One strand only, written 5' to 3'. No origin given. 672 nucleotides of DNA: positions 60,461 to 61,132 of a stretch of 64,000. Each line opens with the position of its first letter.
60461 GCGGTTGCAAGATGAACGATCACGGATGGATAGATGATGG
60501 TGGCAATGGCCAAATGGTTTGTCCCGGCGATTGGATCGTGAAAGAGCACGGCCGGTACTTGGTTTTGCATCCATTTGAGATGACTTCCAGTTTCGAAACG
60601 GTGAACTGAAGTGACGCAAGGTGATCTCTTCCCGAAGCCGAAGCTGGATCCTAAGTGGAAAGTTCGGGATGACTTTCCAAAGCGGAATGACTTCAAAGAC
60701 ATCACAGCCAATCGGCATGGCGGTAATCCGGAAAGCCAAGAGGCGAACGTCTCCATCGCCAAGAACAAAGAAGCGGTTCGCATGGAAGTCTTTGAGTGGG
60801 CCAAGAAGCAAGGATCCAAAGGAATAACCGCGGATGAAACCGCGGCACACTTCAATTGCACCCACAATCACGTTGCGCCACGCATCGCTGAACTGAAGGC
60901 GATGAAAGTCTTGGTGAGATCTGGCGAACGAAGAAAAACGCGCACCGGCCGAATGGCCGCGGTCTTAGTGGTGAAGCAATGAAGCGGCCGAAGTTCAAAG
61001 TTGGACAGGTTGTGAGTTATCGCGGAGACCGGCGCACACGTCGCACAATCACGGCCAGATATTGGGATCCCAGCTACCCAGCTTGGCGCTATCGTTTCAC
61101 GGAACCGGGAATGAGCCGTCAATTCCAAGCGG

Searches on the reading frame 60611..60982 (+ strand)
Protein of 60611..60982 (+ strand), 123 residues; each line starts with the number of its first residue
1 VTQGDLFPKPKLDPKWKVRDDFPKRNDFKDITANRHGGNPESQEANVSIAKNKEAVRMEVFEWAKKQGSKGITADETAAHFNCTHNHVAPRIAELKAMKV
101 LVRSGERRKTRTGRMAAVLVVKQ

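Call 58: search_protein_families(library=pfam, max_evalue=0.01, proteins=[window:60611-60982:+])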
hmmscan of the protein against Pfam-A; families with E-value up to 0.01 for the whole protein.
window:60611-60982:+ (123 aa): 1 family
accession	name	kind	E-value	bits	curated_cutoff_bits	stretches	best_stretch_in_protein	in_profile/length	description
PF16365.12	EutK_C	-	0.0098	16.3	27.5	0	69-87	12-30/52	Ethanolamine utilization protein EutK C-terminus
